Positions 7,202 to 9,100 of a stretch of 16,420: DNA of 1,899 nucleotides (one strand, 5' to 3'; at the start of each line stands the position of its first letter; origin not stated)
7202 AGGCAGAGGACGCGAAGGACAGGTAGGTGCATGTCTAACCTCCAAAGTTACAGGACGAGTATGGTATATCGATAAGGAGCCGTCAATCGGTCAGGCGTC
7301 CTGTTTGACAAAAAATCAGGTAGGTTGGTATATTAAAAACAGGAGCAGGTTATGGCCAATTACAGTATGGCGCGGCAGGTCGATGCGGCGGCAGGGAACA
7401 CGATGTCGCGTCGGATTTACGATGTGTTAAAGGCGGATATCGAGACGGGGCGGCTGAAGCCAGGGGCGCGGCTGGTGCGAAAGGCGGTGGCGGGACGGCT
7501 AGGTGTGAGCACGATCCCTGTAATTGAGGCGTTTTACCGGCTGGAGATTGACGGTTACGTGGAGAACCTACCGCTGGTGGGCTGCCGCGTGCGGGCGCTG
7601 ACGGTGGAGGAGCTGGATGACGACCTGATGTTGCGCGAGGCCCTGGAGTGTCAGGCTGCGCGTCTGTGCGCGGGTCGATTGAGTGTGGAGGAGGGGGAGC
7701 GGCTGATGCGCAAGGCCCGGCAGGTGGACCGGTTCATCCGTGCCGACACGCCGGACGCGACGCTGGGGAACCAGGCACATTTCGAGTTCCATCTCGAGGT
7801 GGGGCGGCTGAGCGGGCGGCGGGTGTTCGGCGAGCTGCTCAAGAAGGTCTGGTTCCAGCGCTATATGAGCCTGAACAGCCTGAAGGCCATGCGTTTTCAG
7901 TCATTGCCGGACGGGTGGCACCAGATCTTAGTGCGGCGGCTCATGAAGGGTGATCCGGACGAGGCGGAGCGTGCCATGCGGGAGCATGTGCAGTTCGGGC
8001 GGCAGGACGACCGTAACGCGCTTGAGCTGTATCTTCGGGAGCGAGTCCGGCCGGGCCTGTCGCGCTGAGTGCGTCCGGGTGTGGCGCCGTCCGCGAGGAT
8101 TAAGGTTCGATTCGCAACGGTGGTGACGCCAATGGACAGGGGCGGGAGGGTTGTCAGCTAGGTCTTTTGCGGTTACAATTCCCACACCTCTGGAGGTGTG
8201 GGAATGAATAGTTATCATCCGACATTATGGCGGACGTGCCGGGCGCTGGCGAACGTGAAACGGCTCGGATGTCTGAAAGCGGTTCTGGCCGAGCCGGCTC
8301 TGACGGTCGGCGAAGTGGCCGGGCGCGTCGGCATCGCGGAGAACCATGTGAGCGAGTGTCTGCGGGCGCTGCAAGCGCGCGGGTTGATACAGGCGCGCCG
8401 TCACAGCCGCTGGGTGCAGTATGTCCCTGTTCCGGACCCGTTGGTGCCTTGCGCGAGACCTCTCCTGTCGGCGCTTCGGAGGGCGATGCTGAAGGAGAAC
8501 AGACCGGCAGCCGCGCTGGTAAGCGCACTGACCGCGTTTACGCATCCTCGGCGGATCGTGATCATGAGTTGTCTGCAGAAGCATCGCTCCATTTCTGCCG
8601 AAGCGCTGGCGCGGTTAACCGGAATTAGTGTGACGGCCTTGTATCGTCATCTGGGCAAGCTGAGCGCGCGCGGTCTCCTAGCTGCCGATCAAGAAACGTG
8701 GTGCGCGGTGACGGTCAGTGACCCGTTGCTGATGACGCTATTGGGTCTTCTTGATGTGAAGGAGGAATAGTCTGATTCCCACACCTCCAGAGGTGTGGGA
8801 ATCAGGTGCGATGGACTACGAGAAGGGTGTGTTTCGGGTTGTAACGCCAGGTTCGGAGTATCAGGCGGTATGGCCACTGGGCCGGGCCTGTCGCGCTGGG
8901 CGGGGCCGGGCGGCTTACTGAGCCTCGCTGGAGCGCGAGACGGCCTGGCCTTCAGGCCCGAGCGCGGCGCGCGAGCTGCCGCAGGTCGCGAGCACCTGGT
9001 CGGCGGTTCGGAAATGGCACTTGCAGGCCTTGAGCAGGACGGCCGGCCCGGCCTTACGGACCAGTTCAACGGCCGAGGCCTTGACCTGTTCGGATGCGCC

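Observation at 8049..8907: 840-bp cassette bounded by exact 19-bp direct repeats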

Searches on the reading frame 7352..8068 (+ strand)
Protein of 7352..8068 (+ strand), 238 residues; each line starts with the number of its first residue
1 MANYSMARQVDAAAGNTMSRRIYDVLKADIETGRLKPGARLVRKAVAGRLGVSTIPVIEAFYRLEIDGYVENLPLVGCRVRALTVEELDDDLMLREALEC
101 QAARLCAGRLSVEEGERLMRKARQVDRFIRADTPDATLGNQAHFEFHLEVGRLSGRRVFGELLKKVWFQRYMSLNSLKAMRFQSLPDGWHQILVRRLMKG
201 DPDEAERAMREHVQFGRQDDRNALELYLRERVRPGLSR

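Call 4: search_protein_families(library=pfam, proteins=[window:7352-8068:+], max_evalue=0.01)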
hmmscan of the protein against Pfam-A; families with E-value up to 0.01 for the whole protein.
window:7352-8068:+ (238 aa): 2 families
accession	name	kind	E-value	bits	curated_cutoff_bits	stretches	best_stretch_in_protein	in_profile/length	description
PF07729.17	FCD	-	2.2e-16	60.8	24.3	1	93-214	4-124/125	FCD domain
PF00392.27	GntR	-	2.5e-12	46.7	27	1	19-80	2-64/64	Bacterial regulatory proteins, gntR family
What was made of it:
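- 7352..8068 (+): GntR/FCD regulator gene (NanR-like, part of a sialoglycan-utilisation locus). Pfam GntR + FCD (call 4).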

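Call 39: find_homologous_proteins(query=window:7352-8065:+, max_evalue=1e-20)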
Query window:7352-8065:+ (238 aa): 154 proteins with E <= 1e-20 among 1989 candidates; the best 120 are listed.
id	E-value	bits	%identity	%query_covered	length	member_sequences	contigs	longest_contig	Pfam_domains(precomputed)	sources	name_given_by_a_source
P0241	9.3e-152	521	100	100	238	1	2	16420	PF07729.18,PF00392.28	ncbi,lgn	-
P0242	7.1e-112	391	78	93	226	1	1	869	PF07729.18,PF00392.28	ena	-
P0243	3.5e-109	382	76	96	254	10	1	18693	PF07729.18,PF00392.28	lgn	-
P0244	3.5e-109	382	74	99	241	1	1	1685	PF07729.18,PF00392.28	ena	-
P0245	8.6e-109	380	73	97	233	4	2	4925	PF07729.18,PF00392.28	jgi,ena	-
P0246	1.4e-107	376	74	98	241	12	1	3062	PF07729.18,PF00392.28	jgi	jgi:DNA-binding GntR family transcriptional regulator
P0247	2.2e-107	376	73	98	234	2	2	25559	PF07729.18,PF00392.28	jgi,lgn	jgi:DNA-binding GntR family transcriptional regulator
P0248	5.5e-107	375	74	97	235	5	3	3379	PF07729.18,PF00392.28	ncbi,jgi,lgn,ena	jgi:DNA-binding GntR family transcriptional regulator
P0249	6.6e-107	374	74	97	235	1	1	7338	PF07729.18,PF00392.28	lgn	-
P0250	2.4e-106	372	74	98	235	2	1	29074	PF07729.18,PF00392.28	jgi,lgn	jgi:DNA-binding GntR family transcriptional regulator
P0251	3.7e-106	372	73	97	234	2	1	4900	PF07729.18,PF00392.28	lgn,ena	-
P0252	5.4e-106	371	72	97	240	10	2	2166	PF07729.18,PF00392.28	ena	-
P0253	6.8e-106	371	74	97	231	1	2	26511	PF07729.18,PF00392.28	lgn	-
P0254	1.9e-105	370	72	97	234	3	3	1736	PF07729.18,PF00392.28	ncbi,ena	-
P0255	2.5e-105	369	73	97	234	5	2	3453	PF07729.18,PF00392.28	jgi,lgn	jgi:DNA-binding GntR family transcriptional regulator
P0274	9.8e-103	361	71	97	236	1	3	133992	PF07729.18,PF00392.28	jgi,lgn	jgi:DNA-binding GntR family transcriptional regulator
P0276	3.4e-102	359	73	90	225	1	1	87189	PF07729.18,PF00392.28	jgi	jgi:DNA-binding GntR family transcriptional regulator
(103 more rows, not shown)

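Call 40: find_encoding_contigs(protein=P0274, flank=8000, max_places=3)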
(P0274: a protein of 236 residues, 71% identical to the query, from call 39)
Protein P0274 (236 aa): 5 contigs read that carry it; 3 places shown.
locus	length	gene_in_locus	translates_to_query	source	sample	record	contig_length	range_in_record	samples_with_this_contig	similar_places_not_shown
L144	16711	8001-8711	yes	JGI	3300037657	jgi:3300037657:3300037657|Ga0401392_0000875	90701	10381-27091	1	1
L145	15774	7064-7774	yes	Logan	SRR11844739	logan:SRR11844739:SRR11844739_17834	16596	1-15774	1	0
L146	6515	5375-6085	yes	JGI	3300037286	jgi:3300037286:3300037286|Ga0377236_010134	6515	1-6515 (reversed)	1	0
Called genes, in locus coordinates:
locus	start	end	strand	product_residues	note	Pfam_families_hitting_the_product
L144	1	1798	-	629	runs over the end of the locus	PF13088:BNR_2 (faint), PF13385:Laminin_G_3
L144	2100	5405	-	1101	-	PF03629:SASA, PF13385:Laminin_G_3, PF13320:GH123_cat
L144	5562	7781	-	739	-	PF13385:Laminin_G_3, PF18981:InlK_D3 (faint), PF00801:PKD (faint), PF13385:Laminin_G_3, PF22352:K319L-like_PKD (weak)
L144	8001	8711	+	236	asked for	PF00392:GntR, PF07729:FCD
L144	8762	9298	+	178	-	PF04290:DctQ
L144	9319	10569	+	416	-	PF06808:DctM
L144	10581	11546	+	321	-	PF03480:DctP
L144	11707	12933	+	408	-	PF01408:GFO_IDH_MocA, PF21252:Glyco_hydro_109_C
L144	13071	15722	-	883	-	PF00082:Peptidase_S8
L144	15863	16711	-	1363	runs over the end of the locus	PF08757:CotH (weak), PF00932:LTD, PF13290:CHB_HEX_C_1, PF13287:Fn3_assoc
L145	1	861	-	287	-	?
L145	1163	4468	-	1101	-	PF03629:SASA, PF13385:Laminin_G_3, PF13320:GH123_cat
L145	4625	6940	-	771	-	PF13385:Laminin_G_3, PF18981:InlK_D3 (faint), PF00801:PKD (faint), PF13385:Laminin_G_3, PF22352:K319L-like_PKD (weak)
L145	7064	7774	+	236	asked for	PF00392:GntR, PF07729:FCD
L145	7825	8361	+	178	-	PF04290:DctQ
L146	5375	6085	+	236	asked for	PF00392:GntR, PF07729:FCD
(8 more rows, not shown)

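Call 41: find_encoding_contigs(protein=P0276, flank=8000, max_places=2)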
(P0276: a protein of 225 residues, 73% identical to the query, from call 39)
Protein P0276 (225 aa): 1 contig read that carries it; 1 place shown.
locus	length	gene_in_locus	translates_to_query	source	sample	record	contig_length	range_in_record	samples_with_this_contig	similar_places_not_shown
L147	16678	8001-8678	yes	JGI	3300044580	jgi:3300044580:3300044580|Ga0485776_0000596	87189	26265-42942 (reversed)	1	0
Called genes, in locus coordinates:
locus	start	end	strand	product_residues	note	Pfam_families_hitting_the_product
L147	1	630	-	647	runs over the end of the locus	PF13088:BNR_2 (faint), PF13385:Laminin_G_3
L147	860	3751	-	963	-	PF02837:Glyco_hydro_2_N (weak), PF00703:Glyco_hydro_2 (weak)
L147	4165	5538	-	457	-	PF13088:BNR_2, PF13859:BNR_3 (faint)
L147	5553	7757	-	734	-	PF13385:Laminin_G_3, PF18981:InlK_D3 (faint), PF22352:K319L-like_PKD (faint), PF00801:PKD (faint), PF13385:Laminin_G_3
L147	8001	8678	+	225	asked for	PF00392:GntR, PF07729:FCD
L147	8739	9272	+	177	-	PF04290:DctQ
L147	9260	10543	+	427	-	PF06808:DctM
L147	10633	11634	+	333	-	PF03480:DctP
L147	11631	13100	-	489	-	PF00158:Sigma54_activat, PF07728:AAA_5 (weak), PF25601:AAA_lid_14 (weak)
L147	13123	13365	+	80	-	-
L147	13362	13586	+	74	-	-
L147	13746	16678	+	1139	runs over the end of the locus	PF05977:MFS_3 (weak), PF07690:MFS_1, PF01553:Acyltransferase, PF00501:AMP-binding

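Call 42: find_encoding_contigs(protein=P0241, flank=10000, max_places=3)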
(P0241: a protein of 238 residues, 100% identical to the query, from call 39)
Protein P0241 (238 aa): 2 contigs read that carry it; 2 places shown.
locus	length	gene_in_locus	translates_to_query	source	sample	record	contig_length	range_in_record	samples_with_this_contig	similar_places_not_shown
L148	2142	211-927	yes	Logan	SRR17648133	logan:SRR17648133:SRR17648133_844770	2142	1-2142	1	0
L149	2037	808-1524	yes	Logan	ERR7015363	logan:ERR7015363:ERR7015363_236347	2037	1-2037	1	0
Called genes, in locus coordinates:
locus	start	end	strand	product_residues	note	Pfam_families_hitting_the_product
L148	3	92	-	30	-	?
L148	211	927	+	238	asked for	PF00392:GntR, PF07729:FCD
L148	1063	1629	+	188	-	PF13545:HTH_Crp_2 (faint), PF01022:HTH_5 (faint), PF01047:MarR (faint), PF02082:Rrf2 (faint), PF12802:MarR_2 (faint), PF12840:HTH_20, PF08279:HTH_11 (weak), PF13412:HTH_24 (weak), +3 more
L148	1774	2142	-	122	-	?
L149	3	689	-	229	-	?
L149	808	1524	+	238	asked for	PF00392:GntR, PF07729:FCD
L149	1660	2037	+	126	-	?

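Call 84: find_encoding_contigs(protein=P0243, flank=9000, max_places=3)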
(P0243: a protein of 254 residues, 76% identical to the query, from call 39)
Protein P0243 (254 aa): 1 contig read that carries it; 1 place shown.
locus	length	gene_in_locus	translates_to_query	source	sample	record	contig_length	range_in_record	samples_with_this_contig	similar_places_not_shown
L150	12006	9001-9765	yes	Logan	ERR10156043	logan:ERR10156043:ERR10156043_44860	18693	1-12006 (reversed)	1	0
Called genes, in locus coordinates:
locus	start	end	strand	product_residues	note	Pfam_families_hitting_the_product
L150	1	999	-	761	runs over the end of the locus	PF24067:Beta-prop_BT_1020 (weak), PF13088:BNR_2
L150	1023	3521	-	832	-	PF13385:Laminin_G_3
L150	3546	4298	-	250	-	-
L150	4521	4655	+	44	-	-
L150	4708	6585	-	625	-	PF13088:BNR_2 (faint), PF13385:Laminin_G_3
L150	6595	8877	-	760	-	PF13385:Laminin_G_3, PF00801:PKD (faint), PF13385:Laminin_G_3, PF22352:K319L-like_PKD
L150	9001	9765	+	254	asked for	PF00392:GntR, PF07729:FCD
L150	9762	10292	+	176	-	PF04290:DctQ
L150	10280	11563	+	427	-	PF06808:DctM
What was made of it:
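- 7352..8068 (+): Orthologues at 70-78% identity are followed by dctQMP in relatives (calls 39-41, 84).
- GntR orthologues are followed by dctQMP in L144-L147 and L150 (calls 40, 41, 84).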

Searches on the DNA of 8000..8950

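Call 80: search_rna_families(source=window, start=8000, end=8950, threshold=evalue, max_evalue=10)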
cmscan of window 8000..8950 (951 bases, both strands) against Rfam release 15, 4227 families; matches with E-value up to 10: 1.
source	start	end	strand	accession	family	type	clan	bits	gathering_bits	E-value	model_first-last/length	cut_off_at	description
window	8079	8094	+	RF01840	ovine_lenti_FSE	Cis-reg; frameshift_element;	-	14.8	45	4.8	11-26/54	no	ribosomal frameshift element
